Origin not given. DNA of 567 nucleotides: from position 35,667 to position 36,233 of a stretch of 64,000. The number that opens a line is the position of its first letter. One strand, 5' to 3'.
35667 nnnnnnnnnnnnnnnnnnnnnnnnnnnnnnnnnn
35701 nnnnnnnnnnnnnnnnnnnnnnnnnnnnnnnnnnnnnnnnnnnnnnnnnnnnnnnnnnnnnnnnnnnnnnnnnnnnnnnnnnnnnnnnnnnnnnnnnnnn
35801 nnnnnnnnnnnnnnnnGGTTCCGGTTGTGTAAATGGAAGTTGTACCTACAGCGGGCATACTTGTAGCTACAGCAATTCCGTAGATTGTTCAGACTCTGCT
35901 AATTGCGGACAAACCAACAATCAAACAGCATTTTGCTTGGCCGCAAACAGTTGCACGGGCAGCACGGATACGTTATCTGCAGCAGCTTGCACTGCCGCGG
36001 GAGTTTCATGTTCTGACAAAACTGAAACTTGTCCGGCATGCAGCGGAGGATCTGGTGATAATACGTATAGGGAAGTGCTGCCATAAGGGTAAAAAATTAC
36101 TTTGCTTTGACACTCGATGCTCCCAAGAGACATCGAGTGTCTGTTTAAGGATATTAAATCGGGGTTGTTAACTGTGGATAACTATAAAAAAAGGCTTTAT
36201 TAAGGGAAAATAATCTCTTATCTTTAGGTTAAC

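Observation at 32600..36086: Conserved Cys-box repeats and a shared C-terminal module (TCPxC ... N.YREV.P) in both paralogs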

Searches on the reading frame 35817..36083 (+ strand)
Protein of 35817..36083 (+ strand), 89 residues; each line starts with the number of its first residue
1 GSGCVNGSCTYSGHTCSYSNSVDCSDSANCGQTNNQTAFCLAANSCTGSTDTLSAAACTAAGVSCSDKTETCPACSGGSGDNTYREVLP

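Call 15: find_homologous_proteins(query=A1, max_evalue=10)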
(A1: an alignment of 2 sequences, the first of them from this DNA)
Query A1 (2 sequences): 3 candidates shared short words with the query, none scored E <= 10.

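Call 19: find_related_loci(query=A1, collection=genome_contigs, flank=6000)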
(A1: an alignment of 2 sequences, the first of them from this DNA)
Query A1 (89 aa) in genome_contigs; peptide patterns used: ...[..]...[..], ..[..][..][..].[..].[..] (x = any residue, [..] = any of these).
47 stretches matched a pattern, but none encodes a relative of the query by tblastn (E <= 1e-3).

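Call 23: search_protein_representatives(alignment_id=A1)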
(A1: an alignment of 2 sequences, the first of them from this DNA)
Query: 2 sequences, 94 profile positions. Proteins with E-value up to 0.001 (for the whole library): 30; up to 1e-10: 4; up to 1e-30: 1. The best 30 are listed.
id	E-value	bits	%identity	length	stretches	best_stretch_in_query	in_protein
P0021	9.2e-47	173.5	-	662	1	1-94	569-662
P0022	9.9e-25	102.9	-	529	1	1-94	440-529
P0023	2.7e-13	66.2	-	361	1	11-94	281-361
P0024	9.8e-13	64.4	-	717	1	7-94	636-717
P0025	2.4e-10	56.7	-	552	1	8-94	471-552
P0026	2.6e-10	56.6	-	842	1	8-94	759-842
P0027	3.3e-10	56.3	-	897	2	12-92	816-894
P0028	2.4e-09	53.5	-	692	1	3-94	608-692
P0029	3.1e-09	53.2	-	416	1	7-94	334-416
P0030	9.6e-09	51.6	-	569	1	4-94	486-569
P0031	9.8e-09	51.6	-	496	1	8-83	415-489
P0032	6.1e-08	49.0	-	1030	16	48-93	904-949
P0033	1.3e-07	47.9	-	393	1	7-94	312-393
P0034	3.1e-06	43.6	-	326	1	5-94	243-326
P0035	3.6e-06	43.4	-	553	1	3-82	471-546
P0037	5.5e-06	42.8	-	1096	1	5-94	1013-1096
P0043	7.4e-05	39.1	-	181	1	3-83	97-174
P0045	1.5e-04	38.1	-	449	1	5-76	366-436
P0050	7.5e-04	35.9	-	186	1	4-94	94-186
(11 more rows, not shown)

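Call 28: find_homologous_proteins(query=A2, max_evalue=0.01)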
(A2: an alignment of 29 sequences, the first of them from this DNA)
Query A2 (29 sequences): 652 candidates shared short words with the query, none scored E <= 0.01.

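Call 30: find_encoding_contigs(protein=P0024, flank=8000, max_places=3)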
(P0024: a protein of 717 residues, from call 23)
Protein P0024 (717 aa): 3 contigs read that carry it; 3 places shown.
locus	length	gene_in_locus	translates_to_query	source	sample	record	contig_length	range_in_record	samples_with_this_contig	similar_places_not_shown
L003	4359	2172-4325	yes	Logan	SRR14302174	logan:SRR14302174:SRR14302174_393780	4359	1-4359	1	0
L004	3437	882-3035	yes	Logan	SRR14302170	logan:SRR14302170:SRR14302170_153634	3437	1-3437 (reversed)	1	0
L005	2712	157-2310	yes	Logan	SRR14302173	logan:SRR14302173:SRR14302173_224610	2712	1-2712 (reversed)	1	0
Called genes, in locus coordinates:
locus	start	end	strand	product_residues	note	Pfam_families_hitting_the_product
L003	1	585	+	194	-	?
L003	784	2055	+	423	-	PF00091:Tubulin, PF12327:FtsZ_C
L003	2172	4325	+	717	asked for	-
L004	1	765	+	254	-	?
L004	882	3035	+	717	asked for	-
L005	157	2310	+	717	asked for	-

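Call 31: find_encoding_contigs(protein=P0043, flank=8000, max_places=3)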
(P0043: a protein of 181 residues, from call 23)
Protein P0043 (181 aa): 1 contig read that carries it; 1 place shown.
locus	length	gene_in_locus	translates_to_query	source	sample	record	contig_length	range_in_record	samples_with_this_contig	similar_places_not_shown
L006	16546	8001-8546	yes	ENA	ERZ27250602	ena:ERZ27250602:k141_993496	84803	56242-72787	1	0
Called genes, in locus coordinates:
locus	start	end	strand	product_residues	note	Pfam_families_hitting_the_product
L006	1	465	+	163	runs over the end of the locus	PF27806:HxsD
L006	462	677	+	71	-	-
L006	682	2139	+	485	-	PF13353:Fer4_12 (weak), PF04055:Radical_SAM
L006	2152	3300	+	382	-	PF13353:Fer4_12, PF04055:Radical_SAM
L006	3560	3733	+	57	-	-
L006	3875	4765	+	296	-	PF04055:Radical_SAM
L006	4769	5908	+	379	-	PF04055:Radical_SAM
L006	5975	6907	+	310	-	PF04055:Radical_SAM, PF13344:Hydrolase_6 (faint)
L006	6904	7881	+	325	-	-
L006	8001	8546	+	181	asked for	-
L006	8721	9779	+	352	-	PF07786:HGSNAT_cat (weak)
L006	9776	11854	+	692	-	PF00109:ketoacyl-synt, PF02801:Ketoacyl-synt_C, PF00109:ketoacyl-synt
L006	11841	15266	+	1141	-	PF00698:Acyl_transf_1, PF00106:adh_short, PF08659:KR, PF21089:PKS_DH_N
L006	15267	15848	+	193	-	PF01648:ACPS (weak)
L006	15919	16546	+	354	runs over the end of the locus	PF26550:Tricorn_2nd (faint)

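Call 32: find_encoding_contigs(protein=P0037, flank=8000, max_places=2)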
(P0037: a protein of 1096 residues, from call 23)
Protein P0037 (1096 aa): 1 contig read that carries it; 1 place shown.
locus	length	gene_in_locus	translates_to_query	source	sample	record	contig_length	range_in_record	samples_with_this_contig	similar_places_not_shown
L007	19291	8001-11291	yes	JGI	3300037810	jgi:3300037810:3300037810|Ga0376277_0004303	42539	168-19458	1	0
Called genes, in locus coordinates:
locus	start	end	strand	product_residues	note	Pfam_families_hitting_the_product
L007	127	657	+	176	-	-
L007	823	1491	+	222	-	PF10502:Peptidase_S26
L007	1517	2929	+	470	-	PF01409:tRNA-synt_2d (faint), PF13393:tRNA-synt_His, PF00587:tRNA-synt_2b, PF03129:HGTP_anticodon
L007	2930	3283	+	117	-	PF11969:DcpS_C, PF01230:HIT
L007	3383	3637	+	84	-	-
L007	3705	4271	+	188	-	PF09424:YqeY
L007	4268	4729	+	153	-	PF02130:YbeY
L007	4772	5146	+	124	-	PF01219:DAGK_prokar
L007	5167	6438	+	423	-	PF11104:PilM_2 (faint), PF02491:SHS2_FTSA, PF06277:EutA (weak), PF06723:MreB_Mbl, PF14450:FtsA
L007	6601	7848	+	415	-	PF00091:Tubulin, PF12327:FtsZ_C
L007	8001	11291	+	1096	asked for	-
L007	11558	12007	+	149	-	PF22811:Zn_ribbon_NrdR, PF03477:ATP-cone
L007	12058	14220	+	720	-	PF03477:ATP-cone, PF13597:NRDD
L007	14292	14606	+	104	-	PF13597:NRDD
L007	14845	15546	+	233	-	PF13353:Fer4_12, PF04055:Radical_SAM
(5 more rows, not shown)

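Call 33: find_encoding_contigs(protein=P0026, flank=8000, max_places=2)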
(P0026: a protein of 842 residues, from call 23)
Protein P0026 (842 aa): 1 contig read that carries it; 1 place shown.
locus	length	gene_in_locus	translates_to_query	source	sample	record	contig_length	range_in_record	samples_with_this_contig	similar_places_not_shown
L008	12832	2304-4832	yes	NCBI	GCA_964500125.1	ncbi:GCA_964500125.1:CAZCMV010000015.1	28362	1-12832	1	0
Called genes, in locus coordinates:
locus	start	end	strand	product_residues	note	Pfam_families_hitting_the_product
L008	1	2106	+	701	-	?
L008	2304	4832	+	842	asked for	-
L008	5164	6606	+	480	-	PF22842:Pel9A-like_beta_helix, PF07602:DUF1565 (weak), PF05048:NosD, PF13229:Beta_helix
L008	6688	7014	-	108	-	-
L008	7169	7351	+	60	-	-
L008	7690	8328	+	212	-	-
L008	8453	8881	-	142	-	-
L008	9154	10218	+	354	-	-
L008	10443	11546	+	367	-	PF00226:DnaJ, PF01556:DnaJ_C, PF27659:CHP02642 (faint), PF00684:DnaJ_CXXCXGXG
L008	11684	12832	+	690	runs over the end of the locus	PF02629:CoA_binding, PF13380:CoA_binding_2, PF13607:Succ_CoA_lig, PF19045:Ligase_CoA_2, PF13549:ATP-grasp_5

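Call 34: find_encoding_contigs(protein=P0028, flank=8000, max_places=2)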
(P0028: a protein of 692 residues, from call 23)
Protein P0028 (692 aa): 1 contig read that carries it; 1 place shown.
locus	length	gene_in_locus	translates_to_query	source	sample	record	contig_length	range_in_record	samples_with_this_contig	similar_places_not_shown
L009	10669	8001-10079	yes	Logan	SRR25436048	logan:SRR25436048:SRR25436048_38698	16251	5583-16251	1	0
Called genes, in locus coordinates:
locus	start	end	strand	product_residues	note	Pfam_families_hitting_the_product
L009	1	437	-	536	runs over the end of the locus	PF03816:LytR_cpsA_psr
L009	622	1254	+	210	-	PF10502:Peptidase_S26, PF00717:Peptidase_S24 (faint)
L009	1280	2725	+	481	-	PF13393:tRNA-synt_His, PF00587:tRNA-synt_2b, PF03129:HGTP_anticodon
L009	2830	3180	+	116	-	PF11969:DcpS_C, PF01230:HIT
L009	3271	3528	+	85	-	-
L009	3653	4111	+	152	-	PF09424:YqeY, PF02637:GatB_Yqey (faint)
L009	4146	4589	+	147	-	PF02130:YbeY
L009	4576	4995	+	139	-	PF01219:DAGK_prokar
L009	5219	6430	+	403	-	PF02491:SHS2_FTSA, PF11104:PilM_2 (faint), PF06723:MreB_Mbl, PF06277:EutA (weak), PF14450:FtsA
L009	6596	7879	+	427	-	PF00091:Tubulin, PF12327:FtsZ_C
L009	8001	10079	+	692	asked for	-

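Call 36: predict_structure(alignment_id=A2)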
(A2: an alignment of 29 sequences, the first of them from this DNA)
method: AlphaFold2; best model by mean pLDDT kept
length: 86 residues; sequences in the alignment: 29
mean_pLDDT: 83.8   pTM: 0.58
mean pLDDT of the five models: 83.8, 83.5, 83.1, 82.3, 81.1
residues with pLDDT >= 90: 45; 70-90: 24; 50-70: 14; < 50: 3
segments of 3 or more residues with pLDDT < 50: none
pLDDT, mean of each block of 10 residues (from residue 1): 75 93 86 94 91 92 91 60 66
secondary structure, 60 per line:
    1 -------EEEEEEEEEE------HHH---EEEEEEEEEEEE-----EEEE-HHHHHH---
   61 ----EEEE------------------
elements in order: E8-17 E30-41 E47-50 H52-57 E65-68

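Call 42: fold_search(model_id=the predicted structure, library=pdb)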
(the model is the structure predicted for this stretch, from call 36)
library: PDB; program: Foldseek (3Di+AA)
matches with E <= 10: 107; with E <= 0.001: 0
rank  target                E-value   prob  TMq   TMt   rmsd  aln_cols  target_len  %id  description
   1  9l6b_B                1.1e+00  0.14  0.22  0.29   7.4        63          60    8  A ROS-Sensing Transcription Factor Promotes RpoS Accumulation to Resist Oxidative Stress (released 2025-01-29)
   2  6koo_C                1.9e+00  0.06  0.17  0.03   7.3        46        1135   11  Mycobacterium tuberculosis initial transcription complex comprising sigma H and 5'-OH RNA of 7 nt (released 2020-03-11)
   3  9a4r_B                1.9e+00  0.05  0.17  0.03   7.3        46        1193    9  Integrative model of RPSH-RPOB by crosslinking MS and deep learning (released 2024-09-18)
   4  8p0w_J                2.4e+00  0.10  0.29  0.16   4.7        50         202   10  Structure of the human Commander complex COMMD ring (released 2024-03-20)
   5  6yys_C                2.6e+00  0.03  0.17  0.03   6.9        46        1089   15  Structure of Mycobacterium smegmatis HelD protein in complex with RNA polymerase core - State II, primary channel enga (released 2020-11-04)
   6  2v1o_B                2.9e+00  0.09  0.27  0.17   8.7        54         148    7  Crystal structure of N-terminal domain of acyl-CoA thioesterase 7 (released 2007-06-26)
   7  2v1o_A                2.9e+00  0.09  0.26  0.17   8.7        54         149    7  Crystal structure of N-terminal domain of acyl-CoA thioesterase 7 (released 2007-06-26)
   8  4uv2_E                2.9e+00  0.02  0.15  0.07  11.4        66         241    9  Structure of the curli transport lipoprotein CsgG in a non-lipidated, pre-pore conformation (released 2014-09-24)
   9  4uv2_F                3.3e+00  0.02  0.15  0.07  11.4        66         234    9  Structure of the curli transport lipoprotein CsgG in a non-lipidated, pre-pore conformation (released 2014-09-24)
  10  3soy                  3.5e+00  0.10  0.25  0.16   6.7        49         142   16  Nuclear transport factor 2 (NTF2-like) superfamily protein from Salmonella enterica subsp. enterica serovar Typhimurium  (released 2011-08-10)
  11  3hk4_A                3.5e+00  0.08  0.20  0.16   5.4        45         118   13  CRYSTAL STRUCTURE OF A PUTATIVE SNOAL-LIKE POLYKETIDE CYCLASE [CARBOHYDRATE PHOSPHATASE] (MLR7391) FROM MESORHIZOBIUM  (released 2009-06-09)
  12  8f2r_J                3.5e+00  0.08  0.29  0.16   4.7        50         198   10  Human CCC complex (released 2023-05-24)
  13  8qn8_C                3.5e+00  0.03  0.17  0.03   6.8        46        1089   15  Mycobacterium smegmatis RNA polymerase in complex with HelD, SigA and RbpA in State II (released 2024-10-02)
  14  3qrd_B                3.7e+00  0.03  0.19  0.17   8.2        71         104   10  Crystal structure of L68V mutant of human cystatin C (released 2012-02-29)
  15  4uv2_N                4.0e+00  0.02  0.15  0.07  11.2        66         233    9  Structure of the curli transport lipoprotein CsgG in a non-lipidated, pre-pore conformation (released 2014-09-24)
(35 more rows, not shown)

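Call 52: search_solved_structures(query=A2, max_evalue=1)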
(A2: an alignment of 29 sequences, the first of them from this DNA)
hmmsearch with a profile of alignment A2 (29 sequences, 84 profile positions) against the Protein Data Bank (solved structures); distinct sequences matched with E-value up to 1: 0.

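Call 68: list_cluster_members(proteins=[P0022, P0023, P0026, P0029, P0030, P0033, P0034, P0043, P0045, P0007])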
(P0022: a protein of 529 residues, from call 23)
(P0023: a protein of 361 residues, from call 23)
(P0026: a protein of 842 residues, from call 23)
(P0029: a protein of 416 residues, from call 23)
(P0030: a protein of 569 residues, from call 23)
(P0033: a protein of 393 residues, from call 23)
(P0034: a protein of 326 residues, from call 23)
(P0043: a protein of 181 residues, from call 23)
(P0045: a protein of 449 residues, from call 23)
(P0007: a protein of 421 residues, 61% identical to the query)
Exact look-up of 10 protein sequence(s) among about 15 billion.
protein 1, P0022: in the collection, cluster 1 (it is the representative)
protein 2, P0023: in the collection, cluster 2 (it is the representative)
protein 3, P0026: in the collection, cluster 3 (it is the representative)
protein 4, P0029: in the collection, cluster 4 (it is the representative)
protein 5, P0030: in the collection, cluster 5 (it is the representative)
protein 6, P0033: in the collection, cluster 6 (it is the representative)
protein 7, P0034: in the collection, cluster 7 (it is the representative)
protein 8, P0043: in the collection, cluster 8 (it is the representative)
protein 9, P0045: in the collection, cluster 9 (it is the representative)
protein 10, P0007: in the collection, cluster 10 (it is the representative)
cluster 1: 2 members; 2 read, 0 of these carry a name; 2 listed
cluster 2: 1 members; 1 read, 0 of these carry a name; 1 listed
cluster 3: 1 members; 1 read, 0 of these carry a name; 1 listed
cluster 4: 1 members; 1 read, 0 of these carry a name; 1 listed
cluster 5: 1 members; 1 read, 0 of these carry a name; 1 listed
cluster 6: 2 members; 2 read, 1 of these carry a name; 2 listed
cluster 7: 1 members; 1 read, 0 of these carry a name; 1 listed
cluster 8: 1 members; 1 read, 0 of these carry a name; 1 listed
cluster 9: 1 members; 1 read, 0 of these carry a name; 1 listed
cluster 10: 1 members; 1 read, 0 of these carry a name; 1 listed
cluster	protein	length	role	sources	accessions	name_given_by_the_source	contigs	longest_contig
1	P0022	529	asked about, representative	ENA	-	-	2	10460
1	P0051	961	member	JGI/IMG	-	-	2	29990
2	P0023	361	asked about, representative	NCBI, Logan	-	-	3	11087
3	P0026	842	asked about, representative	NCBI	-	-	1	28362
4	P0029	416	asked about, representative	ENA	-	-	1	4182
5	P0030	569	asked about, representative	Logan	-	-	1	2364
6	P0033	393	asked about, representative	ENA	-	-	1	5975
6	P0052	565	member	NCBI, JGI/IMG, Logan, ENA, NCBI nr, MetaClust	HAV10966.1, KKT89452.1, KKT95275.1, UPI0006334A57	MAG TPA: hypothetical protein DCX32_00240 [Candidatus Moranbacteria bacterium] | MAG: xylosidase/arabinosidase [Candidatus Moranbacteria bacterium GW2011_GWC2_45_10] | status=active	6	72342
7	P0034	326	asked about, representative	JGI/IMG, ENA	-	-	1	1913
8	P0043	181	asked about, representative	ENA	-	-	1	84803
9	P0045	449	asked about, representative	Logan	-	-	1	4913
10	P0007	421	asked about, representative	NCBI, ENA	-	-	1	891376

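Call 70: search_protein_families(library=ncbifam, proteins=[P0043, P0034, P0052], max_evalue=1)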
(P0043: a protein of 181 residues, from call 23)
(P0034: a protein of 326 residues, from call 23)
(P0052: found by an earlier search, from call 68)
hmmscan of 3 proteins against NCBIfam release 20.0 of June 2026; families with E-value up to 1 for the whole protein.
P0043 (181 aa): 0 families

P0034 (326 aa): 0 families

P0052 (565 aa): 0 families

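Call 94: search_protein_families(library=pfam, alignment_id=A2, max_evalue=0.1)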
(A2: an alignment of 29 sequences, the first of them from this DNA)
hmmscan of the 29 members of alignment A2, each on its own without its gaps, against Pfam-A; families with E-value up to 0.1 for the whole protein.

A. member 1, seq(86 aa): 0 families

B. families by the number of members that match (of 29 scanned): 8 families
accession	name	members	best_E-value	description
PF17122.11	zf-C3H2C3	1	0.011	Zinc-finger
PF18912.6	DZR_2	1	0.015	Double zinc ribbon domain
PF08881.15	CVNH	1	0.044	CVNH domain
PF22110.2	TFIIIA_zf-C2H2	1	0.05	TFIIIA, beta-beta-alpha zinc finger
PF11105.14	CCAP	1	0.053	Arthropod cardioacceleratory peptide 2a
PF09463.15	Opy2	1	0.071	Opy2 protein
PF24560.1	zf-C2H2_OTU1_C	1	0.091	Ubiquitin thioesterase OTU1, C-terminal C2H2-type zinc finger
PF05129.18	Zn_ribbon_Elf1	1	0.096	Transcription elongation factor Elf1 like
